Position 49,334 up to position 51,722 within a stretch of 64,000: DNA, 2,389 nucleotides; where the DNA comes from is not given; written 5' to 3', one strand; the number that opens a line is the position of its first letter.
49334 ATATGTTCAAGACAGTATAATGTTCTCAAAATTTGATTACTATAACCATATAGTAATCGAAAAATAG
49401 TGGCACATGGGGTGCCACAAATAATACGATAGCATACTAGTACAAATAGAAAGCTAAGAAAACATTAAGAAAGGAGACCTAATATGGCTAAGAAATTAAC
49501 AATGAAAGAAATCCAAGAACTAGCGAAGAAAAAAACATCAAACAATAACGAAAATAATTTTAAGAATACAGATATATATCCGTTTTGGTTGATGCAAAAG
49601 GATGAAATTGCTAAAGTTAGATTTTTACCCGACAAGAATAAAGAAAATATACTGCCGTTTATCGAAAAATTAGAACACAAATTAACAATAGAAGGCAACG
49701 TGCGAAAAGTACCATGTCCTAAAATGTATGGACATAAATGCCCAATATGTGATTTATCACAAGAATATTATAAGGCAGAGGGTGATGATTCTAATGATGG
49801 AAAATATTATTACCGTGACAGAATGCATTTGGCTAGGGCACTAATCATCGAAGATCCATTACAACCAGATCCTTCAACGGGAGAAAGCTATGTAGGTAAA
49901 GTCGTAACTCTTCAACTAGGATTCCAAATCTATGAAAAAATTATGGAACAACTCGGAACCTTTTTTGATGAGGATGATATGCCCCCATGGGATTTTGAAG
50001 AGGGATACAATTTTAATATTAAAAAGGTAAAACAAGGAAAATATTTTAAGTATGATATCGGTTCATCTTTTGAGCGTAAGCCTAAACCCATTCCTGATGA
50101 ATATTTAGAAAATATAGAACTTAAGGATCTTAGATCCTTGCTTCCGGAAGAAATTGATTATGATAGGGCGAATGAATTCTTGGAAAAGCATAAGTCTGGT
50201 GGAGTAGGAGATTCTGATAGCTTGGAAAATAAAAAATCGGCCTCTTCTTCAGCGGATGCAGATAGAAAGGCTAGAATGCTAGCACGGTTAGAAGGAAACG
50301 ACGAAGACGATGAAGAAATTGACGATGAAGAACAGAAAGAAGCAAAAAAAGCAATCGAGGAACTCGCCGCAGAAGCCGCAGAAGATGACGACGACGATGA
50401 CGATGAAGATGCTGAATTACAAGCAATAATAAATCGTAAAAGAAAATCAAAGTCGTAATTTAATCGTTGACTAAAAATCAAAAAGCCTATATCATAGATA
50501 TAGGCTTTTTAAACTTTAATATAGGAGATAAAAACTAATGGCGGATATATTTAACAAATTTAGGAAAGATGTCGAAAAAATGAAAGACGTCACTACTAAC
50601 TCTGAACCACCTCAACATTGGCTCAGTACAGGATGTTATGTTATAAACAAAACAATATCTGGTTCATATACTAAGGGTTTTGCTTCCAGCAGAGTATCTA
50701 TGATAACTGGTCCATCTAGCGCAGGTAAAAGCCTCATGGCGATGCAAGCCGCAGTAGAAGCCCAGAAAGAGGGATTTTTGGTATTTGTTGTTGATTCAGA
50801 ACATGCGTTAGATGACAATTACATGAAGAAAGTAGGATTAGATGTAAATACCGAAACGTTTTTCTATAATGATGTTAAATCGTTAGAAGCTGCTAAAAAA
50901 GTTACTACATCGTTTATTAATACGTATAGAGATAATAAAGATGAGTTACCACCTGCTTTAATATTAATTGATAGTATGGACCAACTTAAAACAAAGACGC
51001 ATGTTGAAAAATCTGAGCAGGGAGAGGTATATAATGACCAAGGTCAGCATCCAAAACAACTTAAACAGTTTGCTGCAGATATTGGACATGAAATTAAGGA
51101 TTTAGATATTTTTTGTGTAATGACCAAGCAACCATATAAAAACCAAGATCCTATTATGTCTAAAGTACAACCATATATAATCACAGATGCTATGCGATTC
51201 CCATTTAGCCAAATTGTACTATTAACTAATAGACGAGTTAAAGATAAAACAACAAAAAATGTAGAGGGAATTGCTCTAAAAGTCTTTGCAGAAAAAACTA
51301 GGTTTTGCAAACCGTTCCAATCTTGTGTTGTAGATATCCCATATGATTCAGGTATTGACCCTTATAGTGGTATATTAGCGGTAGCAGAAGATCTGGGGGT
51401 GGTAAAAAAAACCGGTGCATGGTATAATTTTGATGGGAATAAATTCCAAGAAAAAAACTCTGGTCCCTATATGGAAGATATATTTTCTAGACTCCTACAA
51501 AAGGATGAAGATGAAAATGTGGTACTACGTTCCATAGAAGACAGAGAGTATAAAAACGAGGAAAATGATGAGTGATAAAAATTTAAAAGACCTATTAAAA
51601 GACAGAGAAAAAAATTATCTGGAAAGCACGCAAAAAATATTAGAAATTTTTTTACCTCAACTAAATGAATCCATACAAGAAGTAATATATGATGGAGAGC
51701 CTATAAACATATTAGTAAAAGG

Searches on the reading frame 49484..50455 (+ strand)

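Call 36: search_protein_families(library=pfam, proteins=[window:49484-50455:+], max_evalue=0.01)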
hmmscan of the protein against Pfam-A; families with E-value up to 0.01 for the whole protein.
window:49484-50455:+ (324 aa): 2 families
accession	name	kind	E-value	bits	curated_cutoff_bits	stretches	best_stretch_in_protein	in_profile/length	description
PF08804.16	gp32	-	7e-15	56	26.8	1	43-204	5-175/208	gp32 DNA binding protein like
PF04889.17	Cwf_Cwc_15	-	0.00092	19.6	30.4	1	205-322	43-157/244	Cwf15/Cwc15 cell cycle control protein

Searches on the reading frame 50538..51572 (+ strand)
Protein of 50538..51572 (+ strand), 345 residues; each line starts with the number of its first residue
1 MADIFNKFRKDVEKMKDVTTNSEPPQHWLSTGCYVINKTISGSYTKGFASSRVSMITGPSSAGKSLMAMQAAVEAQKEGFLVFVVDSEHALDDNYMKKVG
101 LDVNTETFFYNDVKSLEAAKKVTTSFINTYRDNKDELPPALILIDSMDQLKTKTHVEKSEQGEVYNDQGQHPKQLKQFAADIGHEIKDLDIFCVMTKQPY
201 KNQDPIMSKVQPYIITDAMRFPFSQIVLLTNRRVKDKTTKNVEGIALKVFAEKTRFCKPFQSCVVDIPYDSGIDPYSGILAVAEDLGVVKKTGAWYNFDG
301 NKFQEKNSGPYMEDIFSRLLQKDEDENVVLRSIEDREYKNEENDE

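Call 36: search_protein_families(library=pfam, proteins=[window:50538-51572:+], max_evalue=0.01)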
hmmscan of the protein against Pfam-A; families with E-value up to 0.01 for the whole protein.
window:50538-51572:+ (345 aa): 7 families
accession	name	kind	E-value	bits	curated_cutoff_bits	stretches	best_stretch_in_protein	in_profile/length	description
PF00154.27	RecA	-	3.1e-17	63.3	27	1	27-274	31-262/262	recA bacterial DNA recombination protein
PF06745.19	ATPase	-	7e-05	22.7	26.6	1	45-154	13-135/231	KaiC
PF21096.2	RecA_C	-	9.6e-05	22.9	27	1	279-303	3-27/57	RecA C-terminal domain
PF25199.1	nSTAND_NTPase5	-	0.00013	22.2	34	1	45-98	35-89/145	Novel STAND NTPase 5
PF20720.3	nSTAND3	-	0.0024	18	27.2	1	49-112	15-73/155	Novel STAND NTPase 3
PF01637.24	ATPase_2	-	0.0027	18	33.2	1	52-153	21-124/225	ATPase domain predominantly from Archaea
PF00004.35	AAA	-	0.0044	17.9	21.2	1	55-207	2-119/131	ATPase family associated with various cellular activities (AAA)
